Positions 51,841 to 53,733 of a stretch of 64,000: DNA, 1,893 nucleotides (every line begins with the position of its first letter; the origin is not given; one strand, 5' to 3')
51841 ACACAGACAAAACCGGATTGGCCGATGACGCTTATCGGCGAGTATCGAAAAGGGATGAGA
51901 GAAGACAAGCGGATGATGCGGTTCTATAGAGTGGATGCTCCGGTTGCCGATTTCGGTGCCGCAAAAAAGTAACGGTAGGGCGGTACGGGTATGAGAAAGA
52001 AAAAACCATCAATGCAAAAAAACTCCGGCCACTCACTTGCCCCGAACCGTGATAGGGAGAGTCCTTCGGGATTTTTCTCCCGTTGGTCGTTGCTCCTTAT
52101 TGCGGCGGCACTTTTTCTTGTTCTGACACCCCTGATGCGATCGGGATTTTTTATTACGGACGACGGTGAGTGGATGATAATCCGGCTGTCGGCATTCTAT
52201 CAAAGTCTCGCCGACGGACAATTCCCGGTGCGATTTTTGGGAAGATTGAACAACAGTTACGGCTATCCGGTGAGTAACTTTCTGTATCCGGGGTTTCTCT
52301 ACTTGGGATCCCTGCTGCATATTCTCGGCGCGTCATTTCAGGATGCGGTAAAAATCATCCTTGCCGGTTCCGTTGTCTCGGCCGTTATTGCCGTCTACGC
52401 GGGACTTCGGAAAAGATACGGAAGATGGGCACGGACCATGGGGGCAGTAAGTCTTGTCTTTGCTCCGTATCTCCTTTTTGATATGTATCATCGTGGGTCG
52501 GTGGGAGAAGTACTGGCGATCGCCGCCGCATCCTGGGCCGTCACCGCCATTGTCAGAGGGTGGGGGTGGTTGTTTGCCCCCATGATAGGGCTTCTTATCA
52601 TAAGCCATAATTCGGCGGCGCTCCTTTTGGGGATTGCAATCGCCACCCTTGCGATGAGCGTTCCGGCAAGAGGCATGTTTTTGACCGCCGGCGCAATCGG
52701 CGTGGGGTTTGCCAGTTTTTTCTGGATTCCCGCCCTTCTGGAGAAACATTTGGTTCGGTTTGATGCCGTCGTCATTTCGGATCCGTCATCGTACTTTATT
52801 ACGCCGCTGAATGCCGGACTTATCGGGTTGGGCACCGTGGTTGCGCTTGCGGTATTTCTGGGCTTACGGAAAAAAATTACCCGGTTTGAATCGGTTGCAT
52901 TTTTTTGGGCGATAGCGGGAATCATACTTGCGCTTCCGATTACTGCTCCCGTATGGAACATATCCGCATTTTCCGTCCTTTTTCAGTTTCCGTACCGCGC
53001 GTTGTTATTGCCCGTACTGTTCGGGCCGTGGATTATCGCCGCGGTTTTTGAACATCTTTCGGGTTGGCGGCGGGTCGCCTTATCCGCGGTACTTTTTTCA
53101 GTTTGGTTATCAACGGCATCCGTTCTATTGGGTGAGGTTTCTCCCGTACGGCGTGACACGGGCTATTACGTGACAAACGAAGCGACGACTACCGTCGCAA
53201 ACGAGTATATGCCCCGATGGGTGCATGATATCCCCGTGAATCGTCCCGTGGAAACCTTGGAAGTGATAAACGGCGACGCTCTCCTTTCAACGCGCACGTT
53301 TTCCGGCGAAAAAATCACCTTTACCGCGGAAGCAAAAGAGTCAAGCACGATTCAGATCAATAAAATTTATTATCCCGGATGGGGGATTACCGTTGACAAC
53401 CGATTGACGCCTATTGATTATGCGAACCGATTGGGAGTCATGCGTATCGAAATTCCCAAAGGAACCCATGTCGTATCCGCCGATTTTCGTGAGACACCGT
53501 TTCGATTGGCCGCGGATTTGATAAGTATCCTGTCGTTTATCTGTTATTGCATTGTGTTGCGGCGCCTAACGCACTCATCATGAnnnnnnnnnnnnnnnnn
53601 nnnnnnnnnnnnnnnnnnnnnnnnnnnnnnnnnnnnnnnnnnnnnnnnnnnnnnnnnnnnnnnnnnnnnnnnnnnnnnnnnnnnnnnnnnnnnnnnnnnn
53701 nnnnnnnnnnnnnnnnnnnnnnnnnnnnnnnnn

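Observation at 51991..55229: Tandem paralogous roughly 530- and 560-aa polytopic membrane proteins with a conserved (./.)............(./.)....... block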

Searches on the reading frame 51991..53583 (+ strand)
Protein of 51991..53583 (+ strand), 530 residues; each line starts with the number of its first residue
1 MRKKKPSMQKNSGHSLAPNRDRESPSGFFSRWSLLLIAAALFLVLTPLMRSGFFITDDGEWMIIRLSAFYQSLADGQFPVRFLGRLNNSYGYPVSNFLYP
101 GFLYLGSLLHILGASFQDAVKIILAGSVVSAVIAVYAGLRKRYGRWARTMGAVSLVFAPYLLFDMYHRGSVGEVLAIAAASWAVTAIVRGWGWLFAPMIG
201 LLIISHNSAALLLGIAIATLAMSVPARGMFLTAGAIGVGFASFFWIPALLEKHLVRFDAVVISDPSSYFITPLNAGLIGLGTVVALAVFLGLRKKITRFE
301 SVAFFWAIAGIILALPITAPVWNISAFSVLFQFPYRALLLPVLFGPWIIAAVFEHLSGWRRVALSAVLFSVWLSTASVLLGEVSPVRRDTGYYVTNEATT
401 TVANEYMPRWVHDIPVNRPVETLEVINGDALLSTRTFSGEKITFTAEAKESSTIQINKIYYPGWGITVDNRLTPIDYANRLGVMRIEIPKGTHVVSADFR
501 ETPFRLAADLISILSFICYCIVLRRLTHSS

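Call 3: search_protein_families(library=pfam, proteins=[window:51991-53583:+], max_evalue=1)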
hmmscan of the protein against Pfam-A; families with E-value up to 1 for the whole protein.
window:51991-53583:+ (530 aa): 1 family
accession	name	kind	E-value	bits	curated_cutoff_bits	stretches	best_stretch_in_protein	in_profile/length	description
PF09586.16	YfhO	-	0.0018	17.1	28.5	1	433-506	757-830/835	Bacterial membrane protein YfhO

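Call 4: search_protein_families(library=ncbifam, proteins=[window:51991-53583:+], max_evalue=1)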
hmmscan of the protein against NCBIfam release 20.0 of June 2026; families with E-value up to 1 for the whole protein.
window:51991-53583:+ (530 aa): 0 families

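Call 10: find_homologous_proteins(query=window:51991-53583:+, max_evalue=0.00001)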
Query window:51991-53583:+ (530 aa): 911 proteins with E <= 0.00001 among 8000 candidates; the best 120 are listed.
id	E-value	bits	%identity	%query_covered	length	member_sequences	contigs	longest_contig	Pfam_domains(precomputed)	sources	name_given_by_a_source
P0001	0.0e+0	1152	100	99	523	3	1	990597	-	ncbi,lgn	ncbi:MAG: hypothetical protein ACOY3M_05155 [Patescibacteria group bacterium]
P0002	4.7e-282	954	79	100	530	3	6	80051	-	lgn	-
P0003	1.2e-268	910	76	100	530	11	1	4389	-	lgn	-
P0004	6.9e-205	700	59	100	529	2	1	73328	-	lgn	-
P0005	7.6e-205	700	59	99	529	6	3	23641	-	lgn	-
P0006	6.2e-203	693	60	89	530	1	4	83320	-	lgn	-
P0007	3.2e-202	691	58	100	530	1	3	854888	-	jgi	-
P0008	2.8e-194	665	58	100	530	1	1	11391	-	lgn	-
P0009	1.2e-186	640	58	93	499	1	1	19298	-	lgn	-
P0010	1.3e-186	640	58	92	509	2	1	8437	-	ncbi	-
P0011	7.0e-184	630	58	91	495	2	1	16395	-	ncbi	-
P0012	4.3e-183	628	55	96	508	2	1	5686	PF10131.16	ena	-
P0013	5.4e-183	628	59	94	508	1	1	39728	PF09586.17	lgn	-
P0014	1.4e-181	623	56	95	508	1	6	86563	-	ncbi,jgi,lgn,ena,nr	ncbi:MAG TPA: hypothetical protein VJB96_01280 [Patescibacteria group bacterium]|nr:hypothetical pro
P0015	1.6e-181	623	57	93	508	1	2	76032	PF10131.16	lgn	-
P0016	3.8e-180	618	57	93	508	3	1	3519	PF10131.16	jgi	jgi:hypothetical protein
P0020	6.9e-179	614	56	94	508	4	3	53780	PF10131.16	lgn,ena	-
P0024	1.4e-177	610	56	94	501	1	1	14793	PF09586.17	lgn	-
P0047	6.9e-156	538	50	92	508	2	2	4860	PF09586.17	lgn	-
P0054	1.9e-149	517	49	92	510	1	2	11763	PF09586.17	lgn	-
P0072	2.8e-133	463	47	93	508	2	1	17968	PF10131.16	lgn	-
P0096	5.6e-130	453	47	92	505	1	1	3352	PF09586.17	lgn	-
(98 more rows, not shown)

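Call 13: search_solved_structures(query=window:51991-53583:+, max_evalue=10)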
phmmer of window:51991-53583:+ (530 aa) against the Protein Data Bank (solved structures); distinct sequences matched with E-value up to 10: 3.
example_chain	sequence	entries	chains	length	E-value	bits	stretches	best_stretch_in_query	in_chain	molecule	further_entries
8u0i_A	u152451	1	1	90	1.7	10.4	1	380-430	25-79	PilZ domain-containing protein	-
2w51_A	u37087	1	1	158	3.1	9.5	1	392-484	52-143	PROTEIN ARMET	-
2kvd_A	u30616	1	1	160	3.2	9.5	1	392-484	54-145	Mesencephalic astrocyte-derived neurotrophic factor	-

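Call 24: search_protein_families(library=pfam, alignment_id=A1, max_evalue=0.01)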
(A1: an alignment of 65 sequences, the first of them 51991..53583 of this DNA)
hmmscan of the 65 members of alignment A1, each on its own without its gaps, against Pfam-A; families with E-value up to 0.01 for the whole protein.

A. member 1, window:51991-53583:+ (530 aa): 1 family
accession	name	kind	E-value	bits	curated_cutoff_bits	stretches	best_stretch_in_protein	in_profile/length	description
PF09586.16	YfhO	-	0.0018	17.1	28.5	1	433-506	757-830/835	Bacterial membrane protein YfhO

B. families by the number of members that match (of 65 scanned): 5 families
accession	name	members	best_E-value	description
PF09586.16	YfhO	16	2.8e-07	Bacterial membrane protein YfhO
PF10131.15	PTPS_related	5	1.5e-05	6-pyruvoyl-tetrahydropterin synthase related domain; membrane protein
PF01059.23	Oxidored_q5_N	2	0.00071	NADH-ubiquinone oxidoreductase chain 4, amino terminus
PF22990.1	ABHD16_N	1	0.0028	Phosphatidylserine Lipase ABHD16 N-terminal domain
PF19855.4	DUF6330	1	0.0082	Family of unknown function (DUF6330)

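Call 28: predict_structure(alignment_id=A1)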
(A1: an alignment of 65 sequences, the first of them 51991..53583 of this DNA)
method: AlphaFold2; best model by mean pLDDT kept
length: 530 residues; sequences in the alignment: 65
mean_pLDDT: 84.8   pTM: 0.88
mean pLDDT of the five models: 84.8, 84.3, 83.5, 83.3, 81.7
residues with pLDDT >= 90: 296; 70-90: 133; 50-70: 69; < 50: 32
segments of 3 or more residues with pLDDT < 50: 13-19, 82-96, 396-403
pLDDT, mean of each block of 10 residues (from residue 1): 63 49 63 96 94 67 75 60 46 53 86 90 96 98 96 98 91 96 98 97 92 98 96 97 85 67 81 95 98 92 98 97 89 93 99 97 98 95 81 53 61 70 88 72 91 82 82 89 90 89 83 96 83
secondary structure, 60 per line:
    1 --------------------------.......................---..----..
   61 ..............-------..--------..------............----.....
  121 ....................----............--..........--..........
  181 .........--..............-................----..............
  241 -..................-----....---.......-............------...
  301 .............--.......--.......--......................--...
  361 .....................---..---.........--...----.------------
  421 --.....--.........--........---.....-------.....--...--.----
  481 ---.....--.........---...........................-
elements in order: H27-49 H59-74 H100-111 H116-140 H145-156 H159-168 H171-189 H192-205 H207-222 H227-240 H242-254 H256-259 H265-268 H272-278 H280-291 H298-313 H316-322 H325-331 H334-355 H358-381 H390-398 E423-427 E430-438 E441-448 E452-456 E464-468 E471-473 E484-488 E491-499 H503-529

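Call 39: find_related_loci(query=A1, collection=genome_contigs, flank=8000)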
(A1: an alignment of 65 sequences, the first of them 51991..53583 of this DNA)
Query A1 (530 aa) in genome_contigs; peptide patterns used: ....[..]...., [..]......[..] (x = any residue, [..] = any of these).
190 stretches matched a pattern; 162 encode a relative of the query (tblastn E <= 1e-3); the best 80 are kept; 80 distinct loci.
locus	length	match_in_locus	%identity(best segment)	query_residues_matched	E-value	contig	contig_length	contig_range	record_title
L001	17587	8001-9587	59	8-530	0e+0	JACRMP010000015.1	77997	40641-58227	MAG: Candidatus Gottesmanbacteria bacterium isolate NC_groundwater_1910_Pr3_S2p5_48_11 SR2-18-S2p5_coassembly_scaffold_1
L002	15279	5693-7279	52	2-530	0e+0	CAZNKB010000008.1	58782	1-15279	MAG TPA_asm: uncultured Gammaproteobacteria bacterium isolate SRP173033_co3_60 genome assembly, contig: NODE_464_length_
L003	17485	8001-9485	56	33-527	0e+0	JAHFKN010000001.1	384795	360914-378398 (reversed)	MAG: Candidatus Gottesmanbacteria bacterium isolate nzgw410 NODE_16_length_384796_cov_19.669238, whole genome shotgun se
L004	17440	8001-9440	56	47-526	6e-175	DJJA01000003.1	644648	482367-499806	MAG TPA_asm: Candidatus Gottesmanbacteria bacterium UBA6580 UBA6580_contig_80, whole genome shotgun sequence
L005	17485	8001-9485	55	35-529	6e-174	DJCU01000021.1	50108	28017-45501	MAG TPA_asm: Candidatus Gottesmanbacteria bacterium UBA5942 UBA5942_contig_290, whole genome shotgun sequence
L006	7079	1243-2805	52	15-529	1e-172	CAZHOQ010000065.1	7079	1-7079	MAG TPA_asm: uncultured Gammaproteobacteria bacterium isolate SRP093185_co1_203 genome assembly, contig: NODE_8016_lengt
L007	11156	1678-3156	54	34-526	7e-172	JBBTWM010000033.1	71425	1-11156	MAG: Patescibacteria group bacterium isolate H41-bin127_1 H41_bin127_1_000000000033, whole genome shotgun sequence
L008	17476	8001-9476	54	34-525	2e-169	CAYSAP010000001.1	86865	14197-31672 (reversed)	MAG TPA_asm: uncultured Gammaproteobacteria bacterium isolate SRP090828_co2_19 genome assembly, contig: NODE_104_length_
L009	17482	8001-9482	51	32-526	2e-162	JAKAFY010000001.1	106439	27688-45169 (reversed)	MAG: bacterium isolate WY2.bin139 NODE_250_length_106439_cov_2.005597, whole genome shotgun sequence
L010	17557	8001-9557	48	20-530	5e-160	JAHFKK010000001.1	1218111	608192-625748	MAG: Candidatus Gottesmanbacteria bacterium isolate nzgw408 NODE_1_length_1218112_cov_6.992134, whole genome shotgun seq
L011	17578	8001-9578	46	3-525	1e-137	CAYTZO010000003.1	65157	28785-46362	MAG TPA_asm: uncultured Gammaproteobacteria bacterium isolate SRP093762_co1_179 genome assembly, contig: NODE_278_length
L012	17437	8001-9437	49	45-524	3e-137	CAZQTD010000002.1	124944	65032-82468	MAG TPA_asm: uncultured Gammaproteobacteria bacterium isolate binchicken_co58_20 genome assembly, contig: NODE_114_lengt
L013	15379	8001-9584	45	3-529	1e-136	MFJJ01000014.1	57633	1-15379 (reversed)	MAG: Candidatus Gottesmanbacteria bacterium RIFCSPHIGHO2_01_FULL_46_14 rifcsphigho2_01_scaffold_1741, whole genome shotg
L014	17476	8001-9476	46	32-524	2e-136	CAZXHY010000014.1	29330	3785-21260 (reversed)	MAG TPA_asm: uncultured Gammaproteobacteria bacterium isolate ERP113451_co3_13 genome assembly, contig: NODE_1074_length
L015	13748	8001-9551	45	11-521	9e-135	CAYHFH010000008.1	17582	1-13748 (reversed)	MAG TPA_asm: uncultured Gammaproteobacteria bacterium isolate ERP119705_co10_87 genome assembly, contig: NODE_2693_lengt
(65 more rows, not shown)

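Call 66: search_protein_representatives(alignment_id=A1)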
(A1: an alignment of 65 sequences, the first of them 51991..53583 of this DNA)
Query: 65 sequences, 508 profile positions. Proteins with E-value up to 0.001 (for the whole library): 14928; up to 1e-10: 8670; up to 1e-30: 2735. The best 150 are listed.
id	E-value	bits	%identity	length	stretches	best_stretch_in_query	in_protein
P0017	1.0e-225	766.7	-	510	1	2-507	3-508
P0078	3.0e-196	669.5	-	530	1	7-503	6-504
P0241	7.3e-191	651.7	-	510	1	4-504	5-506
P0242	3.0e-188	643.1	-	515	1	2-502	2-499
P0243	1.2e-186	637.8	-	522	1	5-503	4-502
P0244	1.1e-185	634.6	-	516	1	6-506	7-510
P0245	2.8e-185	633.3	-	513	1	1-502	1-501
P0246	3.5e-184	629.7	-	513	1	7-503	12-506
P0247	3.2e-180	616.7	-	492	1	16-501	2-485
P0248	5.6e-180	615.8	-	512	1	9-500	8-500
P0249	1.1e-178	611.6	-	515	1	1-503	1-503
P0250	6.1e-178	609.1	-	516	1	5-504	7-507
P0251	6.7e-176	602.4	-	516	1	3-503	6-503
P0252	2.2e-170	584.2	-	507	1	8-503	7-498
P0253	1.9e-169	581.1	-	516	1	5-501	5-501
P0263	1.6e-155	535.2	-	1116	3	11-504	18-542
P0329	4.5e-112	391.8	-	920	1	1-503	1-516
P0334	5.1e-110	385.0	-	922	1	9-502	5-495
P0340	1.7e-105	370.1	-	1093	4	11-238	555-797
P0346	1.9e-103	363.3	-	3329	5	11-500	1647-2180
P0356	3.9e-96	339.2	-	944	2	9-253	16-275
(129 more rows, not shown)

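Call 69: find_encoding_contigs(protein=P0263, flank=8000, max_places=3)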
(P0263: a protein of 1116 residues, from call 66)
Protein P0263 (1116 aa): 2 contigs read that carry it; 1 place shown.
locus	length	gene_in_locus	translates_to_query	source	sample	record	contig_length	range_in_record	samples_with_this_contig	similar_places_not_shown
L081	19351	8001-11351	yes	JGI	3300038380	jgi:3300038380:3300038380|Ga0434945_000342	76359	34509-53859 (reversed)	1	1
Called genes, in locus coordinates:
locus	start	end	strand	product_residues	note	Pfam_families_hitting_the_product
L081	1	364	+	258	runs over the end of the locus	PF13641:Glyco_tranf_2_3 (weak), PF00535:Glycos_transf_2, PF10111:Glyco_tranf_2_2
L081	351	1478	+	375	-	PF26314:MptA_B_family, PF09594:GT87 (weak)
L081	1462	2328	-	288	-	-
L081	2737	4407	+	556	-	-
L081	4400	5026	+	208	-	PF00702:Hydrolase, PF13419:HAD_2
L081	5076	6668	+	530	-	PF13231:PMT_2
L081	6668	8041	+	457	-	PF13231:PMT_2 (weak)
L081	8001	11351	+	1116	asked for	PF10131:PTPS_related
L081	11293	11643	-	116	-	PF09685:MamF_MmsF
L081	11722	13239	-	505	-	-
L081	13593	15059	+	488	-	PF01943:Polysacc_synt, PF13440:Polysacc_synt_3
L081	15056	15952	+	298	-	PF00535:Glycos_transf_2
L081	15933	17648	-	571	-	-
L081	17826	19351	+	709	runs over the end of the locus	PF09586:YfhO (faint)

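Call 72: list_cluster_members(proteins=[P0001, P0121])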
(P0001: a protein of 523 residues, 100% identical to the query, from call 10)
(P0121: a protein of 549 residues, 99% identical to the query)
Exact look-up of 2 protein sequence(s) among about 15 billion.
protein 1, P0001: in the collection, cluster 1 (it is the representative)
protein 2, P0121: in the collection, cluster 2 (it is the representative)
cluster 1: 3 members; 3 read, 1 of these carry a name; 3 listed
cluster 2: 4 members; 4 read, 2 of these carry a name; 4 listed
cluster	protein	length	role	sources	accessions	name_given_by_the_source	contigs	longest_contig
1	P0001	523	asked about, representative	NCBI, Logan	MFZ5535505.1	MAG: hypothetical protein ACOY3M_05155 [Patescibacteria group bacterium]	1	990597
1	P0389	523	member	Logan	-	-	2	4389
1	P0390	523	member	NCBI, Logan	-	-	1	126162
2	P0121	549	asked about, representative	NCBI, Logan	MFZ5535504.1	MAG: 6-pyruvoyl-tetrahydropterin synthase-related protein [Patescibacteria group ...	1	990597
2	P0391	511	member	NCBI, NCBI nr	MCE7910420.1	MAG: hypothetical protein DYG84_01545, partial [Candidatus Brocadia sp. AMX3] | hypothetical protein [Candidatus Brocadia sp. AMX3]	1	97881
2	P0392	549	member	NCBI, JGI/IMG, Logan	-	-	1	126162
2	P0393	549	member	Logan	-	-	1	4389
